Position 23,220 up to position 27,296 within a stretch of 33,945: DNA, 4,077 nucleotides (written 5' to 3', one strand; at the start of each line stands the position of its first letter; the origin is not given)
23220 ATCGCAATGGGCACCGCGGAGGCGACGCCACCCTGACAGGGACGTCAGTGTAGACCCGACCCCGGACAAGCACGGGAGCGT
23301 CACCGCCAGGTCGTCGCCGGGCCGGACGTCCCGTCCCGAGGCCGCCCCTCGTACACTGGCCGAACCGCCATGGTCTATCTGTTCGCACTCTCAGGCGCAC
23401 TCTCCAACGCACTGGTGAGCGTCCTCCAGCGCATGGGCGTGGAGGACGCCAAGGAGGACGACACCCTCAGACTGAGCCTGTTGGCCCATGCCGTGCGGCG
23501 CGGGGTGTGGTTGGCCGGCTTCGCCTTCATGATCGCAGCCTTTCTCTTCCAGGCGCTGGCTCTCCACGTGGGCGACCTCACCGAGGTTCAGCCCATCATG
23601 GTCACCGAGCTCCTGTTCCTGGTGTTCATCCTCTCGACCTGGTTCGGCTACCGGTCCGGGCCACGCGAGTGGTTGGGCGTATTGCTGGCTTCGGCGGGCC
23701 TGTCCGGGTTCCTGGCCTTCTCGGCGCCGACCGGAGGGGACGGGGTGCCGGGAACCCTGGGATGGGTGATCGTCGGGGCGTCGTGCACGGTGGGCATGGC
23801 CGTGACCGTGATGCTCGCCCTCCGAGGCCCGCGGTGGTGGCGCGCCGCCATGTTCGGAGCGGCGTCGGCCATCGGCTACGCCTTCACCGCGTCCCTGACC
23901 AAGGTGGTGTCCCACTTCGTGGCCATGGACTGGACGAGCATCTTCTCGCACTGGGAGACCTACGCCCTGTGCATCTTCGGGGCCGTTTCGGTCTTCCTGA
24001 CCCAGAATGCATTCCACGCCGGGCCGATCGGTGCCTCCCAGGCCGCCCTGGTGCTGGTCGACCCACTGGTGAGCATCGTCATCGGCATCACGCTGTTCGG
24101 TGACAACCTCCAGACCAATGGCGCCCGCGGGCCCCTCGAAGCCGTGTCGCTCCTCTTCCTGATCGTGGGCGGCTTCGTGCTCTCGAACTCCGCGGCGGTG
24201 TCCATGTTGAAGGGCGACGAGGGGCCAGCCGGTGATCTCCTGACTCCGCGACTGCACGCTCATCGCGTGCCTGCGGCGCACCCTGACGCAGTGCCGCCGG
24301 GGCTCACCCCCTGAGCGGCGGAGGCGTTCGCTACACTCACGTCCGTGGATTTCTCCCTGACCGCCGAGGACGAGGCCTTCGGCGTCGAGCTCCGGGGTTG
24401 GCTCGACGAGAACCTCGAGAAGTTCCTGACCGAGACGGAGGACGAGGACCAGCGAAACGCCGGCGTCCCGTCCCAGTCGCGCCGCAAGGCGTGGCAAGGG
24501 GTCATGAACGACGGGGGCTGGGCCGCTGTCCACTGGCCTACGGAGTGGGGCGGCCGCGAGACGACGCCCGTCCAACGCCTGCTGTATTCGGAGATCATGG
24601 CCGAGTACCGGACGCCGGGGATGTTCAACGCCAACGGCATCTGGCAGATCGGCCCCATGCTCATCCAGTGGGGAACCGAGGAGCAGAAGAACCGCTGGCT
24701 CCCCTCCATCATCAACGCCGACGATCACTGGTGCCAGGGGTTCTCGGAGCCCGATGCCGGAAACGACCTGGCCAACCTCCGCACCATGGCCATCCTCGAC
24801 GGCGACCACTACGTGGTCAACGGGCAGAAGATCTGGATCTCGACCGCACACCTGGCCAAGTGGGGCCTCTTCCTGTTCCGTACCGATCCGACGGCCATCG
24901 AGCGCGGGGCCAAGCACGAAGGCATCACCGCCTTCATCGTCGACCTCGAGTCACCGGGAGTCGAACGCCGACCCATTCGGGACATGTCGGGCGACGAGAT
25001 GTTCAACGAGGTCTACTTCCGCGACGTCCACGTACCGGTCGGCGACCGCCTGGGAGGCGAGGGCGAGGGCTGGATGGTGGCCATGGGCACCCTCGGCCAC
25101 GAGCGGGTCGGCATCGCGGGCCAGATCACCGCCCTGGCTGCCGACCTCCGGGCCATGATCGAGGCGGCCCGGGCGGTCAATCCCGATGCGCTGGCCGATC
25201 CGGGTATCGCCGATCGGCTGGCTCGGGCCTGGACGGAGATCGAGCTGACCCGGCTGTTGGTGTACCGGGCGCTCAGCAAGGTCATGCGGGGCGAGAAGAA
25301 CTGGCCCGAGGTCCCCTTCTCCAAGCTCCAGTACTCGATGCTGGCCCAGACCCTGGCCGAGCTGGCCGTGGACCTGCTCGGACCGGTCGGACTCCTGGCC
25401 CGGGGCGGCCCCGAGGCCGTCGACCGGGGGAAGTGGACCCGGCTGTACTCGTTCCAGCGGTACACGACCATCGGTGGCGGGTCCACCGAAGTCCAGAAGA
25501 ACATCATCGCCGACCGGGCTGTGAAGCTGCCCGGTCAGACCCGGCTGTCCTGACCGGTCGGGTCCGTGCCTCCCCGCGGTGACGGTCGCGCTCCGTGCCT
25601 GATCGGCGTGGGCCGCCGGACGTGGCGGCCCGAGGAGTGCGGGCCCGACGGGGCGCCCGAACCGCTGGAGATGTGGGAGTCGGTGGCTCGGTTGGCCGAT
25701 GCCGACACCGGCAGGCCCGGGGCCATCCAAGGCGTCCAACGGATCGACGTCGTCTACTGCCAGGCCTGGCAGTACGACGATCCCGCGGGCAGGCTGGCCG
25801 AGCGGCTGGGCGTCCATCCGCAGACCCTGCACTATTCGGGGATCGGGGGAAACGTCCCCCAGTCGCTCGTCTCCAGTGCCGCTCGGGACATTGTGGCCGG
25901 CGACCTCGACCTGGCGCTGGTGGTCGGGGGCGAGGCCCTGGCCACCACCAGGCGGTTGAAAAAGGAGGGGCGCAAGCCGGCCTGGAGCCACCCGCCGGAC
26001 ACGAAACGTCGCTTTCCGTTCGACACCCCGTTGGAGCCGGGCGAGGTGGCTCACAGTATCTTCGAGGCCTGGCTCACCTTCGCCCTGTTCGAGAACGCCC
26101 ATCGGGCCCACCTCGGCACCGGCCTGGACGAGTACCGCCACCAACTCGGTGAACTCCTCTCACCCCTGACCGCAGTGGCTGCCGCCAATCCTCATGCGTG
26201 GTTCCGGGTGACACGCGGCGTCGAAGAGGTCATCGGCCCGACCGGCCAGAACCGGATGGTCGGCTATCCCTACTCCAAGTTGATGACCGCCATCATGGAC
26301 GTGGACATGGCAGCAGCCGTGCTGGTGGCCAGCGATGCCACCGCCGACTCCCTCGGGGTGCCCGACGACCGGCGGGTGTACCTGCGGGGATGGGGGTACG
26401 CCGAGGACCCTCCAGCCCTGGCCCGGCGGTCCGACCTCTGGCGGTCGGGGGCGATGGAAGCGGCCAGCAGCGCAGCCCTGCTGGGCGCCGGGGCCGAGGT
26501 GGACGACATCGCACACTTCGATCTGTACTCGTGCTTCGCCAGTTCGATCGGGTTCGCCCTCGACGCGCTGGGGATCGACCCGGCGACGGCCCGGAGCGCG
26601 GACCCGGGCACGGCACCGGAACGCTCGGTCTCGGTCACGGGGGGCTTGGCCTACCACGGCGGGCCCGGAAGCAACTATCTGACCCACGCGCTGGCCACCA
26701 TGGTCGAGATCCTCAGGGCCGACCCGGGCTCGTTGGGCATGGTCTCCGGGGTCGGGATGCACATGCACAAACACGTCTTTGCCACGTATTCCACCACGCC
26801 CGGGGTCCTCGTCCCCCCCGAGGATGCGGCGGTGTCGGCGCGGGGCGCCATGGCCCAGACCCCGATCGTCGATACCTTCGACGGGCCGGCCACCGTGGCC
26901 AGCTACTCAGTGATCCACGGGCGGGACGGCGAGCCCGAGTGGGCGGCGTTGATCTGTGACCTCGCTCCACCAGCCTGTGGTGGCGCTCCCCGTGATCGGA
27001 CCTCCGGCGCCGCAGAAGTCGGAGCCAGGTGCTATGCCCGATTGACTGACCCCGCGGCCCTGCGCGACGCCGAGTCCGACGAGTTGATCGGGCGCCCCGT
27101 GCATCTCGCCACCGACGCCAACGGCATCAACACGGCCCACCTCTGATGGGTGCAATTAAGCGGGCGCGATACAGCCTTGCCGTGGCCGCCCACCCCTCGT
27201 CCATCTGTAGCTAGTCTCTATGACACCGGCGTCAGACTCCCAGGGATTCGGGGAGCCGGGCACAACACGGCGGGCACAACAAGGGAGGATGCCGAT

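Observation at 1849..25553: Four alpha/beta acyl-CoA dehydrogenase sets in four different genetic architectures within 24 kb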

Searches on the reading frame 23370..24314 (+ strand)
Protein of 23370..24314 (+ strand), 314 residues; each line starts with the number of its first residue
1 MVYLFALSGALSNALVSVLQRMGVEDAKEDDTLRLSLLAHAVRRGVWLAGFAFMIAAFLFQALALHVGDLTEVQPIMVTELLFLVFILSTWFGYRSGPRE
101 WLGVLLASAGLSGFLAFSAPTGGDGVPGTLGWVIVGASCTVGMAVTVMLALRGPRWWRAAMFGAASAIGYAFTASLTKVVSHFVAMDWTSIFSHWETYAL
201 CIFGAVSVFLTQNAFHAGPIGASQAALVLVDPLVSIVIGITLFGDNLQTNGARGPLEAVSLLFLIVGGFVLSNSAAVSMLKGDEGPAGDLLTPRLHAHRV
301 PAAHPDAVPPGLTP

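Call 4: search_protein_families(library=pfam, proteins=[window:23370-24314:+], max_evalue=0.01)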
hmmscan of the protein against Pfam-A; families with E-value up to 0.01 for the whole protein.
window:23370-24314:+ (314 aa): 1 family
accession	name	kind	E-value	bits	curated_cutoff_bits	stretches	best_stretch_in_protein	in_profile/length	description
PF00892.27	EamA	-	0.0049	17.6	28.2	1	50-112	69-131/135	EamA-like transporter family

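Call 7: search_protein_families(library=ncbifam, proteins=[window:23370-24314:+], max_evalue=0.001)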
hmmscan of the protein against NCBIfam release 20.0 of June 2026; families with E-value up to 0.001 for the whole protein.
window:23370-24314:+ (314 aa): 1 family
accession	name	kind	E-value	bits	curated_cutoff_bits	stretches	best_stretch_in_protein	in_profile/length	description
NF038012.1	DMT_1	subfamily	3.5e-25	88.9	50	1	4-274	3-274/276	DMT family transporter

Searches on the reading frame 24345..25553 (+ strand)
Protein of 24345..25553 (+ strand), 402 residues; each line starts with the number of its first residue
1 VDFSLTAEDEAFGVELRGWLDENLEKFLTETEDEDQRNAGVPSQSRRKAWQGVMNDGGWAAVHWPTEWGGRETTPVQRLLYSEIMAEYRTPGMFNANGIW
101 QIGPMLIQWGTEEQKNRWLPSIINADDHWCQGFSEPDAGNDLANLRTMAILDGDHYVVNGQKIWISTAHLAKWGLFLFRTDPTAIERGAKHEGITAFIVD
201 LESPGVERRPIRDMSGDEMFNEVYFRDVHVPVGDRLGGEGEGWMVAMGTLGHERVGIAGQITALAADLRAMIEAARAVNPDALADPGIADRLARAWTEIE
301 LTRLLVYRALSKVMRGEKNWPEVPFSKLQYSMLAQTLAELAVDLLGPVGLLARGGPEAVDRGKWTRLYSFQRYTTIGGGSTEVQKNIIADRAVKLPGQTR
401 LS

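Call 4: search_protein_families(library=pfam, proteins=[window:24345-25553:+], max_evalue=0.01)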
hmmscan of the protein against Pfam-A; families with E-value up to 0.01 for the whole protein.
window:24345-25553:+ (402 aa): 3 families
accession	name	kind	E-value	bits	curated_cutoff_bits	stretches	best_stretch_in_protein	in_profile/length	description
PF00441.29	Acyl-CoA_dh_1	-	4.6e-27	95.4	22.4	1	240-392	1-149/150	Acyl-CoA dehydrogenase, C-terminal domain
PF02770.24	Acyl-CoA_dh_M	-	6e-19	68.5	33.3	1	130-228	1-97/97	Acyl-CoA dehydrogenase, middle domain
PF02771.21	Acyl-CoA_dh_N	-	3.7e-13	50.3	22.9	1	6-124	1-111/113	Acyl-CoA dehydrogenase, N-terminal domain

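Call 7: search_protein_families(library=ncbifam, proteins=[window:24345-25553:+], max_evalue=0.001)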
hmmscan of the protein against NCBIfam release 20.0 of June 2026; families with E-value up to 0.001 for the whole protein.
window:24345-25553:+ (402 aa): 17 families
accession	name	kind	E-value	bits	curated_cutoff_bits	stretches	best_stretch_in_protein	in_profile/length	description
TIGR03204.1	pimC_large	equivalog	1.4e-65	221.8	623.85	1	2-391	1-391/395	pimeloyl-CoA dehydrogenase large subunit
NF042972.1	AcrlCoAredClosAcrC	equivalog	7.1e-37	127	640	1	1-391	1-375/378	acryloyl-CoA reductase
NF045652.1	ProlPCPDhRedW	equivalog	7.2e-28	97.5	650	1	43-393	30-373/376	L-prolyl-[peptidyl-carrier protein] dehydrogenase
NF045552.1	GlutCoADH_Des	equivalog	7.4e-28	97.8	470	1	54-352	46-347/387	glutaryl-CoA dehydrogenase Acd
NF008997.0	PRK12341.1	equivalog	1.5e-26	93.3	537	1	1-392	1-375/382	acyl-CoA dehydrogenase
NF053553.1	prodigi_MBC_PigA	equivalog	1.8e-25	89.9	500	1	21-390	13-377/381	prodigiosin MBC biosynthesis dehydrogenase PigA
NF043006.1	CyhCrbnylCoADH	equivalog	8.2e-25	87.6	650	1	54-389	44-372/380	cyclohexane-1-carbonyl-CoA dehydrogenase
TIGR03207.1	cyc_hxne_CoA_dh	equivalog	1.6e-22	79.7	575.35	1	103-389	90-368/372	cyclohexanecarboxyl-CoA dehydrogenase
NF042439.1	SulpropCoADesulf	equivalog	6.8e-20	71.1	600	1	45-394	22-372/379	3-sulfinopropanoyl-CoA desulfinase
NF058590.1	AcCoDHFadEBacil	equivalog_domain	6.6e-17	61.2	600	1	60-259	68-262/586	acyl-CoA dehydrogenase FadE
NF002885.1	PRK03354.1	equivalog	7.4e-15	54.8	540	1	1-384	1-365/378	crotonobetainyl-CoA dehydrogenase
NF007000.1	PRK09463.1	subfamily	7.7e-14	51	600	1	18-254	49-297/726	acyl-CoA dehydrogenase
NF009586.0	PRK13026.1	subfamily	3.4e-13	48.8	608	1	19-254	85-332/777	acyl-CoA dehydrogenase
NF052270.1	Staph_DH_FadE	equivalog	9.1e-13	47.7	600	1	107-236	118-242/400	acyl-CoA dehydrogenase FadE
NF038187.1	FadE_coli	exception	2e-05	22.9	1300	1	103-251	208-369/816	acyl-CoA dehydrogenase FadE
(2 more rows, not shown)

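Call 9: search_solved_structures(query=window:24345-25553:+, max_evalue=1e-10)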
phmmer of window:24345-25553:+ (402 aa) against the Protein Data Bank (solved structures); distinct sequences matched with E-value up to 1e-10: 72 (the best 60 are shown).
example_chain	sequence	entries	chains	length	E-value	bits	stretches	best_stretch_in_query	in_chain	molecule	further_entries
4x28_A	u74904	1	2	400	3.3e-53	184.5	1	4-398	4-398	Acyl-CoA dehydrogenase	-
6wy8_B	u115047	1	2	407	7.3e-43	150.5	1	37-398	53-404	Acyl-CoA dehydrogenase domain protein Tcur3483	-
6wy9_A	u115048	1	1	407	4.3e-42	147.9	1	37-398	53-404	Acyl-CoA dehydrogenase domain protein Tcur3483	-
4u83_A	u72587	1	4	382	7.4e-35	124.1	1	57-385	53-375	Acyl-CoA dehydrogenase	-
8hk0_A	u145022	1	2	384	1e-32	117.1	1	54-390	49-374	Acyl-CoA dehydrogenase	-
2pg0_A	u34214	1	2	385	2.4e-31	112.5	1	102-352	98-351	Acyl-CoA dehydrogenase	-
3pfd_A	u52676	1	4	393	7.7e-31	110.9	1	52-354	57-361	Acyl-CoA dehydrogenase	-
8i4p_A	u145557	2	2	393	1.2e-29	106.9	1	39-357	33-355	Acyl-CoA dehydrogenase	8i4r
7w0j_A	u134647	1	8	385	1.2e-29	106.9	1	39-357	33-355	Acyl-CoA dehydrogenase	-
3mdd_A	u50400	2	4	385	1.9e-29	106.2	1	3-352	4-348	MEDIUM CHAIN ACYL-COA DEHYDROGENASE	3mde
1ukw_A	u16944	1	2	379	2.1e-29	106.1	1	60-351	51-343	acyl-CoA dehydrogenase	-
1udy_A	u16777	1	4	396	2.1e-29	106.1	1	3-353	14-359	Acyl-CoA dehydrogenase, medium-chain specific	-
4l1f_A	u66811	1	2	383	3.8e-29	105.3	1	1-357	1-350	Acyl-CoA dehydrogenase domain protein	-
1egc_A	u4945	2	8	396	8.4e-29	104.1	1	38-389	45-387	MEDIUM CHAIN ACYL-COA DEHYDROGENASE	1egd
5ol2_C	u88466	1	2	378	3.3e-28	102.2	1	54-391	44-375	Acyl-CoA dehydrogenase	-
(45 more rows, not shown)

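Call 29: search_solved_structures(query=window:24345-25553:+, max_evalue=1e-40, show_alignments=2)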
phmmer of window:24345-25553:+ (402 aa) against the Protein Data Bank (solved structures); distinct sequences matched with E-value up to 1e-40: 3.
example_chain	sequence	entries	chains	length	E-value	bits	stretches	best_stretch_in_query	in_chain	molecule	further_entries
4x28_A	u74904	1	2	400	3.3e-53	184.5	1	4-398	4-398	Acyl-CoA dehydrogenase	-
6wy8_B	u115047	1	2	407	7.3e-43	150.5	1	37-398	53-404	Acyl-CoA dehydrogenase domain protein Tcur3483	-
6wy9_A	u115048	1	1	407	4.3e-42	147.9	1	37-398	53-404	Acyl-CoA dehydrogenase domain protein Tcur3483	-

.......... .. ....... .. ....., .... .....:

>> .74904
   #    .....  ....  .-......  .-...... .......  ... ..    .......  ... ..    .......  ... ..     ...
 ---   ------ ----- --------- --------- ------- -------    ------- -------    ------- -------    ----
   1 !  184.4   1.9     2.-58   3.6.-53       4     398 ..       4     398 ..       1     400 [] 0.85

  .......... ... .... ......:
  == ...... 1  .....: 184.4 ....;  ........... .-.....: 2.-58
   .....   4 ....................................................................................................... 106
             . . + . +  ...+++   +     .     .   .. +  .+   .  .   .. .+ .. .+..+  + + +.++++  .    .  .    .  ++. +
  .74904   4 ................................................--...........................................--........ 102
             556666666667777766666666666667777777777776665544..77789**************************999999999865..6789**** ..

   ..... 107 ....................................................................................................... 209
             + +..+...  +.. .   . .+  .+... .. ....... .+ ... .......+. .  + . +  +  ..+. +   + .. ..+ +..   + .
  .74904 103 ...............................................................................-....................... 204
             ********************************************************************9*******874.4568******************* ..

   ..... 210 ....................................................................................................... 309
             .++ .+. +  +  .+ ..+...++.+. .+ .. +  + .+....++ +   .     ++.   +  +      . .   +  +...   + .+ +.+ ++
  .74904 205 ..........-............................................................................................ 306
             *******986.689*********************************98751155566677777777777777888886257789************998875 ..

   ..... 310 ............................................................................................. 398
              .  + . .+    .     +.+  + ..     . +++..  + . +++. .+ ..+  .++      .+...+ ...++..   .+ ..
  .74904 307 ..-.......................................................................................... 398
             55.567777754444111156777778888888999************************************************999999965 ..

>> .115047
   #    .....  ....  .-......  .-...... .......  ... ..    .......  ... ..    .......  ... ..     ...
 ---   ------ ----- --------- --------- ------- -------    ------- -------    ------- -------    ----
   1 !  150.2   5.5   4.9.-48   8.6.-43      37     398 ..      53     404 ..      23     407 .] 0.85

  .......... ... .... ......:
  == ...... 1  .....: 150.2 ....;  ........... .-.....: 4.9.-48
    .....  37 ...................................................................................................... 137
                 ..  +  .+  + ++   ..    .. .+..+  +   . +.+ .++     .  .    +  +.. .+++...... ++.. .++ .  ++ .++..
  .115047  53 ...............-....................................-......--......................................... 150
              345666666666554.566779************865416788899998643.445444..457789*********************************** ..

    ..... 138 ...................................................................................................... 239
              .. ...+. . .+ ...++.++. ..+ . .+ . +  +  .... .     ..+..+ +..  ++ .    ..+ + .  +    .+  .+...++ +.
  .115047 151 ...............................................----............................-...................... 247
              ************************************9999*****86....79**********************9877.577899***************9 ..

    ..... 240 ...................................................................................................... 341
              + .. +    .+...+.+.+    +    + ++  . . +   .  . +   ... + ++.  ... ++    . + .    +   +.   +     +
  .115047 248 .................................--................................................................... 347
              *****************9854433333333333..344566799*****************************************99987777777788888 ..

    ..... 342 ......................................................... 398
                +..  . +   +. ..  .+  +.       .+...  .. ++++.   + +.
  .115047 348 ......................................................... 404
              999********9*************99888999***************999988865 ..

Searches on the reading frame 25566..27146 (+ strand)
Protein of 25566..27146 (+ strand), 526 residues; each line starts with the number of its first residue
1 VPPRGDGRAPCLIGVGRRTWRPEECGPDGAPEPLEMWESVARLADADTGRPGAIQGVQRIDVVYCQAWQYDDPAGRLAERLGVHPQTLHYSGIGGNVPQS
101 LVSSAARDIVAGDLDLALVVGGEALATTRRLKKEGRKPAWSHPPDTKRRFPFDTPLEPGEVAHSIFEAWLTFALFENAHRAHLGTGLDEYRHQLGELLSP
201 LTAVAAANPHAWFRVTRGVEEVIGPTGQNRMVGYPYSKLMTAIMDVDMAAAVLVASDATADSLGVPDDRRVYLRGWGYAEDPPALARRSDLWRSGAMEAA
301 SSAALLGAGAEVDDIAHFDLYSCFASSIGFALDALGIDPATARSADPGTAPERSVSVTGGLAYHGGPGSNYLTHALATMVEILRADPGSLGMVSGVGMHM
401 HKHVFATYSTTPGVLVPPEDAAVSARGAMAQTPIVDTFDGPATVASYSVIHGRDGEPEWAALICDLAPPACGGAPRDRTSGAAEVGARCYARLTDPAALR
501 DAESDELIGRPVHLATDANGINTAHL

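Call 6: search_protein_families(library=pfam, proteins=[window:25566-27146:+], max_evalue=0.01)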
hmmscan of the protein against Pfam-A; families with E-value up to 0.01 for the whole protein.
window:25566-27146:+ (526 aa): 2 families
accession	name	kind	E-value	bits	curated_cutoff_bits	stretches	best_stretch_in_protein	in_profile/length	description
PF18313.7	TLP1_add_C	-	0.00047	20.5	26.1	1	433-517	13-81/83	Thiolase-like protein type 1 additional C-terminal domain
PF22691.2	Thiolase_C_1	-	0.00049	20.3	28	1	279-384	3-111/144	Thiolase C-terminal domain-like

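Call 31: search_protein_families(library=ncbifam, proteins=[window:25566-27146:+], max_evalue=0.00001)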
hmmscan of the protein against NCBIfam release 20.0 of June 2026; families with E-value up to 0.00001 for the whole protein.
window:25566-27146:+ (526 aa): 9 families
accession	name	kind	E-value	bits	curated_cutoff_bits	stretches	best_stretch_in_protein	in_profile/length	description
NF006104.0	PRK08257.1-3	equivalog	6.5e-104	348.6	654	1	8-520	4-504/512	acetyl-CoA acetyltransferase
NF006103.0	PRK08257.1-1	equivalog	4.6e-89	299.6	757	1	6-462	4-451/495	acetyl-CoA acetyltransferase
NF006105.0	PRK08257.1-4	equivalog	6.5e-86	289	683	1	77-452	86-454/510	acetyl-CoA acetyltransferase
NF006106.0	PRK08257.1-5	equivalog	1.7e-76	257.9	684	1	7-461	8-450/503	acetyl-CoA acetyltransferase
NF004811.0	PRK06158.1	subfamily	2.5e-15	56.4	421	1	57-336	47-295/384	acetyl-CoA acetyltransferase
NF004720.0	PRK06064.1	subfamily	5.5e-12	45.1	420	1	203-337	174-300/389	thiolase domain-containing protein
NF009228.0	PRK12578.1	subfamily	6e-10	38.3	485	1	172-336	147-300/387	thiolase domain-containing protein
NF006010.0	PRK08142.1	subfamily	6.2e-09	35.1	462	1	57-337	44-297/388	thiolase domain-containing protein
NF005704.0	PRK07516.1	subfamily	1.3e-07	31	412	1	205-365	176-335/389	thiolase domain-containing protein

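Call 60: search_solved_structures(query=window:25566-27146:+, max_evalue=0.00001)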
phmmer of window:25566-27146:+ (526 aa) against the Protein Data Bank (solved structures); distinct sequences matched with E-value up to 0.00001: 2.
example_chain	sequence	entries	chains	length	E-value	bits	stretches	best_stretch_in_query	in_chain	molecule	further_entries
4egv_A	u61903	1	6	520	1.3e-56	195.8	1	6-451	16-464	Acetyl-CoA acetyltransferase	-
7yvy_A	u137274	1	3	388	3e-10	42.8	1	203-367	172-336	Acetyl-CoA acetyltransferase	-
